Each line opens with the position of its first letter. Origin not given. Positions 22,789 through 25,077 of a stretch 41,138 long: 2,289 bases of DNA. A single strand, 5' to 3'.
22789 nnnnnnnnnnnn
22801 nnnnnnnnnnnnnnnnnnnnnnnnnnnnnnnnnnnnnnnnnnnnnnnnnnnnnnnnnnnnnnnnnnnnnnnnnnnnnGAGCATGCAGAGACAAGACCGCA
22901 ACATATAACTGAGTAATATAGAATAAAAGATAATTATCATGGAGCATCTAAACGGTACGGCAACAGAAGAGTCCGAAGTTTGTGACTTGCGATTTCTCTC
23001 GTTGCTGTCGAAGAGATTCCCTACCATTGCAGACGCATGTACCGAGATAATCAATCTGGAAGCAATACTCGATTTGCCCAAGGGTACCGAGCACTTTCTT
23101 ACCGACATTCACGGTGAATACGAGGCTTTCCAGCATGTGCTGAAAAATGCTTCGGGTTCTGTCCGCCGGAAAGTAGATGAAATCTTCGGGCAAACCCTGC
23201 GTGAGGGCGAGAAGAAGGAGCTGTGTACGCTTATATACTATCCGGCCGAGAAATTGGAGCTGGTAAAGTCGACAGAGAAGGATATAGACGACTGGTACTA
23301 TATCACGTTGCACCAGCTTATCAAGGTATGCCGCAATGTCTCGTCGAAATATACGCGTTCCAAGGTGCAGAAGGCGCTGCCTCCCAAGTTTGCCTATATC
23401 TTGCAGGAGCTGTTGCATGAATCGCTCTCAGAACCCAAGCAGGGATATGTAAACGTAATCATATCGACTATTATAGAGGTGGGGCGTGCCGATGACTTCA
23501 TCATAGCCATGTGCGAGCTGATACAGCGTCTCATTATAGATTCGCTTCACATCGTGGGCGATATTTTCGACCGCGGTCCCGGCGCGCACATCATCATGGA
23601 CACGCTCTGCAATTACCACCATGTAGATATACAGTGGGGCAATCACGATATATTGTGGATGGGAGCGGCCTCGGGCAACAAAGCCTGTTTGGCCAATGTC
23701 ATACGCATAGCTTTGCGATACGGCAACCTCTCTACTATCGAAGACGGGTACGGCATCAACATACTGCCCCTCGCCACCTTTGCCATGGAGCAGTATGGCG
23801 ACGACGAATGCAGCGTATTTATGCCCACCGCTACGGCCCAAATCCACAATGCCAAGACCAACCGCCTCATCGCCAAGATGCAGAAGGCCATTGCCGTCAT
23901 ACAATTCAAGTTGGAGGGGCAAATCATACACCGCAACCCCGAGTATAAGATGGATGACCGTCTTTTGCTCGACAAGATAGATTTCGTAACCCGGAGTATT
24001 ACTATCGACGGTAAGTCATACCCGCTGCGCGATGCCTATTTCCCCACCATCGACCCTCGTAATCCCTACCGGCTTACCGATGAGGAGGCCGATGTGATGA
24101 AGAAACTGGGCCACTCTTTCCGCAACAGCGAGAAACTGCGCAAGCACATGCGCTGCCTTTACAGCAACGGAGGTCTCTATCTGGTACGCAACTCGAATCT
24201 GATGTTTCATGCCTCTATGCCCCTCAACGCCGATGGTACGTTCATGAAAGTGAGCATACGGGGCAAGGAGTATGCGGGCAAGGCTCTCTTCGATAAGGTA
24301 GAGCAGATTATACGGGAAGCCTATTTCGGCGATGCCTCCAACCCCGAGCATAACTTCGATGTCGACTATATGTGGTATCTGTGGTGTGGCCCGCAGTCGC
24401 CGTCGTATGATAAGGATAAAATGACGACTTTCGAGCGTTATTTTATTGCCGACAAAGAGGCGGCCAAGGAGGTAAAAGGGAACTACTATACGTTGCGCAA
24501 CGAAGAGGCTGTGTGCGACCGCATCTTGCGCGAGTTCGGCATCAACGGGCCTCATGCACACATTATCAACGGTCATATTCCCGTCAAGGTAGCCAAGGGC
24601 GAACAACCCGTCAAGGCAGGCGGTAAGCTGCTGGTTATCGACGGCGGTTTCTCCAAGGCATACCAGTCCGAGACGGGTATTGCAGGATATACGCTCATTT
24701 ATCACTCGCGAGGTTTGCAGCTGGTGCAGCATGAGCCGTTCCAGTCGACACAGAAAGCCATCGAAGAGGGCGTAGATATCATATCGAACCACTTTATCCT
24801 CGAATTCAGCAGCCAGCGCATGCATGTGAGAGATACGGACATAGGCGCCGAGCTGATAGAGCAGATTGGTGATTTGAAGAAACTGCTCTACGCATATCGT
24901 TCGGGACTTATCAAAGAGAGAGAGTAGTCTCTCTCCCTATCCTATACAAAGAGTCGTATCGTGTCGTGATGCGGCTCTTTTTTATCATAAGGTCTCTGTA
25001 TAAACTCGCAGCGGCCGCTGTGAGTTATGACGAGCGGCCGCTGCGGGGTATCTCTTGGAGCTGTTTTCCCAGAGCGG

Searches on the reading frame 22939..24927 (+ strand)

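Call 30: search_protein_families(library=pfam, proteins=[window:22939-24927:+], max_evalue=0.00001)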
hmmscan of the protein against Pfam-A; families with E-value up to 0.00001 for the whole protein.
window:22939-24927:+ (662 aa): 1 family
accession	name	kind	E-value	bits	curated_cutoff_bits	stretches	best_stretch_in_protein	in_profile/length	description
PF06874.16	FBPase_2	-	0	1043.1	27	1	18-654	1-638/639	Firmicute fructose-1,6-bisphosphatase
